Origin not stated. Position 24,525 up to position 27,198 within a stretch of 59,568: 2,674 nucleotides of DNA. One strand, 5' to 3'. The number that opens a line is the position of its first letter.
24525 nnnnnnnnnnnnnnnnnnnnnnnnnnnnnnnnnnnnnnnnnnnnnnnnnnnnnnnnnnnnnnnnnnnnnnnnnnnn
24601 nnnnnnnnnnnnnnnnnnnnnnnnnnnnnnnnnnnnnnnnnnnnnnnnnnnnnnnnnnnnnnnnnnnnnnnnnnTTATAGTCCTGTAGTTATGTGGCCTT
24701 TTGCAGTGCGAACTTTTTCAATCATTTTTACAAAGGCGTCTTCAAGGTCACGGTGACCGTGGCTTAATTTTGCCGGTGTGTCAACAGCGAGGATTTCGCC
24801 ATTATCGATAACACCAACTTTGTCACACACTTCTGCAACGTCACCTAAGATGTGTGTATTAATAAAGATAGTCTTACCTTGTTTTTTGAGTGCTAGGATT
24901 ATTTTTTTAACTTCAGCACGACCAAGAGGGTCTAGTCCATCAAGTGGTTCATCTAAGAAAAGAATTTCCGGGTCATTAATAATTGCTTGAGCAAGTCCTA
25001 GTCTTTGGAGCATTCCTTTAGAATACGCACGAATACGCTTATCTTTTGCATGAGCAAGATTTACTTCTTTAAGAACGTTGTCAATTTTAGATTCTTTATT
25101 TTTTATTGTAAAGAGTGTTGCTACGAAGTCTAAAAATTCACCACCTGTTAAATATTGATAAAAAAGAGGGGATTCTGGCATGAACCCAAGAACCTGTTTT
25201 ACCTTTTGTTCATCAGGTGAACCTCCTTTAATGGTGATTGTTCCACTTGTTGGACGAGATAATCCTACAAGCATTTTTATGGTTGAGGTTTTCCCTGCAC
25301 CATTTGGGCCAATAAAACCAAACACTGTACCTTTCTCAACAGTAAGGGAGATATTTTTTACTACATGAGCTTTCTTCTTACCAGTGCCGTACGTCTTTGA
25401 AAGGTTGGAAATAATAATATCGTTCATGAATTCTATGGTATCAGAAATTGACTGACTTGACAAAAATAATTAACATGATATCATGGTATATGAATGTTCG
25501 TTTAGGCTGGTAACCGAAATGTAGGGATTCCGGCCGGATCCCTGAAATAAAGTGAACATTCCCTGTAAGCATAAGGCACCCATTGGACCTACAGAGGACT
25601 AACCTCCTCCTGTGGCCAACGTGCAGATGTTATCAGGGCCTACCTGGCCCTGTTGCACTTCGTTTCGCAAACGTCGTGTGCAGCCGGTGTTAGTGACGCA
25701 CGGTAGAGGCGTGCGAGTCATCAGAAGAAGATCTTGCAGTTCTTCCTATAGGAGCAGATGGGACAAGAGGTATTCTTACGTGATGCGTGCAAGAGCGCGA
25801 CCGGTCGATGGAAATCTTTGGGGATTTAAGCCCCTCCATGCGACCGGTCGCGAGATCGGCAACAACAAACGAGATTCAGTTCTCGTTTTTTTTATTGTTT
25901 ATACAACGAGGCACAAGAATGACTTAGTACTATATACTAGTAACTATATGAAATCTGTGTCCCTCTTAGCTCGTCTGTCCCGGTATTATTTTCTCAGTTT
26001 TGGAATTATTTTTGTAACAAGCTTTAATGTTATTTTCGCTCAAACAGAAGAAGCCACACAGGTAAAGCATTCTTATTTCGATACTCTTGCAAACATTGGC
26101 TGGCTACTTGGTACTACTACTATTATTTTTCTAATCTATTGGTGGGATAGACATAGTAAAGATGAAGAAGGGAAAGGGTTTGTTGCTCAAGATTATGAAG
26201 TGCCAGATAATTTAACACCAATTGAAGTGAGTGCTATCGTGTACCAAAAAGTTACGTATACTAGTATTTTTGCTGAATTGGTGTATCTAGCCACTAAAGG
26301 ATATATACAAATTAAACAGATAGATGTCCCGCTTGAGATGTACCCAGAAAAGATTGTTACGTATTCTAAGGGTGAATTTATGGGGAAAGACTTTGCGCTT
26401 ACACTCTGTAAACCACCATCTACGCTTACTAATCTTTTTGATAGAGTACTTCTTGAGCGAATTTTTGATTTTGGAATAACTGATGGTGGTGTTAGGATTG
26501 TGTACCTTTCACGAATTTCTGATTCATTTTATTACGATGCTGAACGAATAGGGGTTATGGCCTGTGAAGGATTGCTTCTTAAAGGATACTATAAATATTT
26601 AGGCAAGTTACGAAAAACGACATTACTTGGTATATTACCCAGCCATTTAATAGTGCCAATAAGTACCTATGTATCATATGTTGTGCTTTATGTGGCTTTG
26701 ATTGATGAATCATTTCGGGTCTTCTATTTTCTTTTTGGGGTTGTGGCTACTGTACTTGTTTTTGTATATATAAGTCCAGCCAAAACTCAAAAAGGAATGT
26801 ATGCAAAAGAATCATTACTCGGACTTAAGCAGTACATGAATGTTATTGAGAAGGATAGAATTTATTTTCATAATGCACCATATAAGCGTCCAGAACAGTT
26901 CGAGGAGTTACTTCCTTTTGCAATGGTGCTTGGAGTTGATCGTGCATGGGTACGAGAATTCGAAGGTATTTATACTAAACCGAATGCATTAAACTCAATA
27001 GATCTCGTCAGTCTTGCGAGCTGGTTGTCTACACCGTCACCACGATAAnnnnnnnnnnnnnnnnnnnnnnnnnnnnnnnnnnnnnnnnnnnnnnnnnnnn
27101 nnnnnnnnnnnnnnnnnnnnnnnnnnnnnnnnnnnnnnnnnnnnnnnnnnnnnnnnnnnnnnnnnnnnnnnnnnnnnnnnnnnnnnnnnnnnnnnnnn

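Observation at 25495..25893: Free-standing GC-rich structured RNA of about 400 nt that lacks the RNase P, tmRNA and SRP RNA core motifs I checked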

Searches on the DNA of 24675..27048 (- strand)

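Call 4: search_rna_families(source=window, start=25400, end=25950, threshold=evalue, max_evalue=10, show_alignments=5)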
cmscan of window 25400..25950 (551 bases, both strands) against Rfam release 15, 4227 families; matches with E-value up to 10: 1.
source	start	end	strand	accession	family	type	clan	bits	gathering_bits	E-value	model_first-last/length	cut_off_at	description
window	25469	25521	+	RF01175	snoU83D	Gene; snRNA; snoRNA; CD-box;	-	14.3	55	9.1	1-81/81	no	Small nucleolar RNA U83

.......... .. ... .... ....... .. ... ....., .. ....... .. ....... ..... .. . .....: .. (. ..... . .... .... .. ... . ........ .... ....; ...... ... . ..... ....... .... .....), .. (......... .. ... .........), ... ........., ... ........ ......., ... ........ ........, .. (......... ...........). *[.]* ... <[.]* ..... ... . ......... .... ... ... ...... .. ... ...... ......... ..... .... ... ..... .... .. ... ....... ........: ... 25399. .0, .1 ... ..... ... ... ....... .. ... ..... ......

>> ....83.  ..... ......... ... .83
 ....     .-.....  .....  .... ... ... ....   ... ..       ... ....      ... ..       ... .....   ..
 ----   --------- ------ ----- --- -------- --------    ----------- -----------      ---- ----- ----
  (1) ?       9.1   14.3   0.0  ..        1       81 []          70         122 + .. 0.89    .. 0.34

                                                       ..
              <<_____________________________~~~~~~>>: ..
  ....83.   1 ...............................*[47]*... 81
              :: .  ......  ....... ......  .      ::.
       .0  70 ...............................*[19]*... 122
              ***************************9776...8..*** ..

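Call 59: search_rna_families(source=L007, start=2950, end=3450, threshold=evalue, max_evalue=10)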
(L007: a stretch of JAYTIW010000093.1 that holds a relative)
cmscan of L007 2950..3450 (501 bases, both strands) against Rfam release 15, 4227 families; matches with E-value up to 10: 2.
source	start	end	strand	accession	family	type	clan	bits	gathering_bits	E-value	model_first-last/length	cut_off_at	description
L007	3013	3095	-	RF04027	mir-1422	Gene; miRNA;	-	16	60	6.2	1-84/84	no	mir-1422 microRNA precursor family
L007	2957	2993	+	RF00522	PreQ1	Cis-reg; riboswitch;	-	14.1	39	3.6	1-45/45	no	PreQ1 (pre queuosine) riboswitch aptamer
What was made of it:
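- On Riboswitch / T-box type leader: No cis-regulatory model matches beyond noise (PreQ1 at 14 bits, E = 3.6, on the wrong strand of L007; call 59).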

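Call 60: search_rna_families(source=L008, start=660, end=1160, threshold=evalue, max_evalue=10)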
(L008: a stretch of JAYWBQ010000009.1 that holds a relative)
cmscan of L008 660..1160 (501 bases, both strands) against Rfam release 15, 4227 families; matches with E-value up to 10: 4.
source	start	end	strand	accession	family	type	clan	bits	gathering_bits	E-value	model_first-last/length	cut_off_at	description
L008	816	835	-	RF01109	SBRMV1_UPD-PKd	Cis-reg;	-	16.6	33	3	1-21/21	no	Pseudoknot of upstream pseudoknot domain (UPD) of the 3'UTR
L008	712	788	+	RF04169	mir-2235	Gene; miRNA;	-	16.5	61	1.8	1-87/87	no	mir-2235 microRNA precursor family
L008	660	716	+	RF02059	STnc50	Gene; sRNA;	-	16.4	55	5.9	29-84/84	5'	Salmonella enterica sRNA STnc40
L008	699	773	-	RF02959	DUF3085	Cis-reg;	-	13.9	40.6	7.6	1-76/76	no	DUF3085 RNA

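Call 61: search_rna_families(source=L086, start=30, end=480, threshold=evalue, max_evalue=10)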
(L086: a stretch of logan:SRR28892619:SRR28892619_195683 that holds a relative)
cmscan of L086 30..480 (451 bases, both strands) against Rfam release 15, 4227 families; matches with E-value up to 10: 0.
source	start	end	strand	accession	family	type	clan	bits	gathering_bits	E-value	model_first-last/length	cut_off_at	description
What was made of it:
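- On RNase P RNA (bacterial type A/B): No hit at E≤10 on the window RNA or on L007, L008 and L086 (calls 4, 59, 60, 61).
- On tmRNA: No Rfam tmRNA hit (calls 4, 59-61).
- On SRP RNA (4.5S / 6S scRNA): No Rfam hit (calls 4, 59-61).
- No Rfam cis-regulatory family matches (calls 4, 59-61).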

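Call 64: search_dna_similar(query=window:25492-25893:+, collection=phages, mode=distant, max_evalue=0.01)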
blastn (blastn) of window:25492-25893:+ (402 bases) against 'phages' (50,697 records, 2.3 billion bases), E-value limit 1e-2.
No match.
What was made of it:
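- Tried and rejected: No match (call 64).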

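Call 65: search_rna_families(source=L001, start=1, end=260, threshold=evalue, max_evalue=10, show_alignments=2)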
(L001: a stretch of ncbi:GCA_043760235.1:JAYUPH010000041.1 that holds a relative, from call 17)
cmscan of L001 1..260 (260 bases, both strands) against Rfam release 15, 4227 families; matches with E-value up to 10: 2.
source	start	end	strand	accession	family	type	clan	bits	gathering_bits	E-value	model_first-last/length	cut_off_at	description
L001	172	235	+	RF03855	MIR5241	Gene; miRNA;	-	15.3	85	2.4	1-75/75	no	MIR5241 microRNA precursor family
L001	36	94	-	RF02117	FMR1-AS1_1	Gene; lncRNA;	-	11.8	40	1.9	1-56/56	no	FMR1 antisense RNA 1 conserved region 1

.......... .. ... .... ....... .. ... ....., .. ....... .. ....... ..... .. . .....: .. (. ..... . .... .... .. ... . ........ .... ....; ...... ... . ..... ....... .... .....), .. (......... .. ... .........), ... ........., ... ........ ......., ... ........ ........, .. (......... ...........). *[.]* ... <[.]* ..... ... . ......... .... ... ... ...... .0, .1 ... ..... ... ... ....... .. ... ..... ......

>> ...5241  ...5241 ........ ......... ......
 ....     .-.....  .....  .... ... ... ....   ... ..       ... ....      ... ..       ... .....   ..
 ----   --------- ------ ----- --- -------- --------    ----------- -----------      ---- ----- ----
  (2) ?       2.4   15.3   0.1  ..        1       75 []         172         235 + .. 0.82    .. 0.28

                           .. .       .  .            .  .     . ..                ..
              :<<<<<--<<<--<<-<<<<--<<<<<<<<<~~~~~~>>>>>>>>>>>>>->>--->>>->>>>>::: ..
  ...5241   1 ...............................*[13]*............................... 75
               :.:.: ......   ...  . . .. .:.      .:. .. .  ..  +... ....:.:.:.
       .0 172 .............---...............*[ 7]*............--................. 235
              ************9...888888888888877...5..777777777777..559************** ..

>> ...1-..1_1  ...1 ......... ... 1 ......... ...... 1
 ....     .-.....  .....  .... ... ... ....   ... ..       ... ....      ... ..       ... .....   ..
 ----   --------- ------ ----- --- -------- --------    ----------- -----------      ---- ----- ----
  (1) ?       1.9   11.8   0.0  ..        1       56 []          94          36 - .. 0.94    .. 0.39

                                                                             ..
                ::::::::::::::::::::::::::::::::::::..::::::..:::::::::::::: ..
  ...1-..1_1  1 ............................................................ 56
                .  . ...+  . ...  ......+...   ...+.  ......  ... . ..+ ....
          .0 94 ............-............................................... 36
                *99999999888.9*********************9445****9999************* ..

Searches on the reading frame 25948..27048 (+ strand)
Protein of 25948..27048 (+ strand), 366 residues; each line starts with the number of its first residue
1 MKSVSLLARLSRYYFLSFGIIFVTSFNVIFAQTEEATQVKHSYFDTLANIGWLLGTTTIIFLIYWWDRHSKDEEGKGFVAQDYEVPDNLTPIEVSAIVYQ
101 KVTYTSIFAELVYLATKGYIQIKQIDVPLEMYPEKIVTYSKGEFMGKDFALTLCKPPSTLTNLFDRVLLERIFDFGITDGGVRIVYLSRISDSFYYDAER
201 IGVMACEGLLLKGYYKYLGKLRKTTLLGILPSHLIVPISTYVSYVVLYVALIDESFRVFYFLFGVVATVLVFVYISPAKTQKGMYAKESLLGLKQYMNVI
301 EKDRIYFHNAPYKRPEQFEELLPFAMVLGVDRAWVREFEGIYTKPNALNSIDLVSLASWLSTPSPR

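Call 14: search_protein_families(library=pfam, proteins=[window:25948-27048:+])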
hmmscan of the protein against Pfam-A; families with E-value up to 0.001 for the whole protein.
window:25948-27048:+ (366 aa): 1 family
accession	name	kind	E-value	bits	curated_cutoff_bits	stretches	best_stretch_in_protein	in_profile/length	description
PF20990.2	DUF2207_C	-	2.9e-24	86.6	33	1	83-338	4-247/247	Predicted membrane protein (DUF2207) C-terminal domain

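Call 15: find_related_loci(query=window:25948-27048:+, collection=genome_contigs, flank=4000)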
Query window:25948-27048:+ (366 aa) in genome_contigs; peptide patterns used: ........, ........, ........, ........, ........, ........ (x = any residue, [..] = any of these).
26 stretches matched a pattern, but none encodes a relative of the query by tblastn (E <= 1e-3).
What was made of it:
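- Tried and rejected: No relatives found (call 15).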

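Call 16: find_homologous_proteins(query=window:25948-27048:+)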
Query window:25948-27048:+ (366 aa): 220 proteins with E <= 0.001 among 5186 candidates; the best 120 are listed.
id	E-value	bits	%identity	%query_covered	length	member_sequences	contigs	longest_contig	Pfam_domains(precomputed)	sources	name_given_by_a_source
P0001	4.1e-240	814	100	100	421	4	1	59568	PF20990.3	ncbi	-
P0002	1.6e-190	651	80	100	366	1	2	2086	PF20990.3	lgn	-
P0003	1.5e-155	536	65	99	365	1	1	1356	PF20990.3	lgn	-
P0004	5.2e-144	498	63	99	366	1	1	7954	PF20990.3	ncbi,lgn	-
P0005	5.9e-103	363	55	83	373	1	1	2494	PF20990.3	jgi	-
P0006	5.0e-54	202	35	97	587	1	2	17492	PF20990.3,PF09972.15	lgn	-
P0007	1.1e-53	201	38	81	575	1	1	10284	PF20990.3,PF09972.15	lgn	-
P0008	2.1e-53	200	41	80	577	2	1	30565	PF20990.3,PF09972.15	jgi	jgi:uncharacterized membrane protein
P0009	4.1e-53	199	39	80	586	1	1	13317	PF20990.3,PF09972.15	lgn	-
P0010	5.3e-53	199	38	90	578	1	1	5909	PF20990.3,PF09972.15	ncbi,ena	-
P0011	5.6e-53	199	40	81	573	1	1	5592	PF20990.3,PF09972.15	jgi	jgi:uncharacterized membrane protein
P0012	2.0e-51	194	38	83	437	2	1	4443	PF20990.3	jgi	jgi:uncharacterized membrane protein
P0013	7.7e-51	192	39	80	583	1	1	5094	PF20990.3,PF09972.15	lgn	-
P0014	8.9e-51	191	36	86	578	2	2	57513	PF20990.3,PF09972.15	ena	-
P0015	1.3e-50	191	39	78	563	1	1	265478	PF20990.3,PF09972.15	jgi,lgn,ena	-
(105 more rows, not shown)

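Call 17: find_encoding_contigs(protein=P0004, flank=8000)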
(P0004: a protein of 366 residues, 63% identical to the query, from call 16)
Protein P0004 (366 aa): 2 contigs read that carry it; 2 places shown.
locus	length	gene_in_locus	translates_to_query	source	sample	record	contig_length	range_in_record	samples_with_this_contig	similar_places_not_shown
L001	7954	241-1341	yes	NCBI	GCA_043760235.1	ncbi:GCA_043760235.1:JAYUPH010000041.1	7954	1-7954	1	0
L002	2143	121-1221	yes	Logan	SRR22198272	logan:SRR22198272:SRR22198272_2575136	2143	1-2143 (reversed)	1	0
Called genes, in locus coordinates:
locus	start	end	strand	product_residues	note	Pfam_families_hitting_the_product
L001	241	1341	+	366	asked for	PF20990:DUF2207_C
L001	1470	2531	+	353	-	PF00044:Gp_dh_N, PF02800:Gp_dh_C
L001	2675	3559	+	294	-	PF06691:DUF1189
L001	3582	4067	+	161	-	PF02502:LacAB_rpiB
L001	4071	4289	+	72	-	-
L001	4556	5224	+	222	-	PF00834:Ribul_P_3_epim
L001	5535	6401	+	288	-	PF13292:DXP_synthase_N, PF00456:Transketolase_N, PF00676:E1_dh, PF09364:XFP_N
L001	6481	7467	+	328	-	PF02779:Transket_pyr, PF22613:Transketolase_C_1 (weak), PF02780:Transketolase_C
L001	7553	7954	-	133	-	?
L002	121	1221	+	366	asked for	PF20990:DUF2207_C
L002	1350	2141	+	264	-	?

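Call 18: find_encoding_contigs(protein=P0002, flank=3000)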
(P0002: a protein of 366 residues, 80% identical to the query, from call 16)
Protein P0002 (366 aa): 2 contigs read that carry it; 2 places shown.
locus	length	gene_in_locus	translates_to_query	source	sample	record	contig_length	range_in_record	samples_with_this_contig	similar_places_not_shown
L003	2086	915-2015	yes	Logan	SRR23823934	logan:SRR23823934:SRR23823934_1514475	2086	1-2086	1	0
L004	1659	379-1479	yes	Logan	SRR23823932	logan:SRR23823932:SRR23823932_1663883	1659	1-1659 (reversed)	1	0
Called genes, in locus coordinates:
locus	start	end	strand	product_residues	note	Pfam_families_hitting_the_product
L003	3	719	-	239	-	?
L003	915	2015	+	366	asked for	PF20990:DUF2207_C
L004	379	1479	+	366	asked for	PF20990:DUF2207_C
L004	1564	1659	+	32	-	?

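Call 19: find_encoding_contigs(protein=P0005, flank=3000)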
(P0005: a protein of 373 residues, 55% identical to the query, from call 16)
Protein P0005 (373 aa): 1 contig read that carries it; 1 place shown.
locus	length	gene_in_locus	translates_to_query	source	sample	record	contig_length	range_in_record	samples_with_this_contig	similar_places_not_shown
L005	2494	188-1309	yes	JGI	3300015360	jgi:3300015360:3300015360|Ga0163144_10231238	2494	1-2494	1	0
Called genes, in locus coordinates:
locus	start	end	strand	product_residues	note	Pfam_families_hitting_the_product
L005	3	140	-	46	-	?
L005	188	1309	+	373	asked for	PF20990:DUF2207_C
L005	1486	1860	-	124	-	-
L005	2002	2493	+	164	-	?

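Call 84: list_cluster_members(proteins=[P0001])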
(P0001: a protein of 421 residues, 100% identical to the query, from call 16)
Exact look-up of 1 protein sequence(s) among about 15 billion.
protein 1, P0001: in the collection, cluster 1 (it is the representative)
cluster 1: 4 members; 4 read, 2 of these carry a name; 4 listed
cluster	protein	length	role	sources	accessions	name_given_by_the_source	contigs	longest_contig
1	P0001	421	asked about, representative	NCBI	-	-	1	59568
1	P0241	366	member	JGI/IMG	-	nicotinamide riboside transporter PnuC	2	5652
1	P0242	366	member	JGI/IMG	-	nicotinamide riboside transporter PnuC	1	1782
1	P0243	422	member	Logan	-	-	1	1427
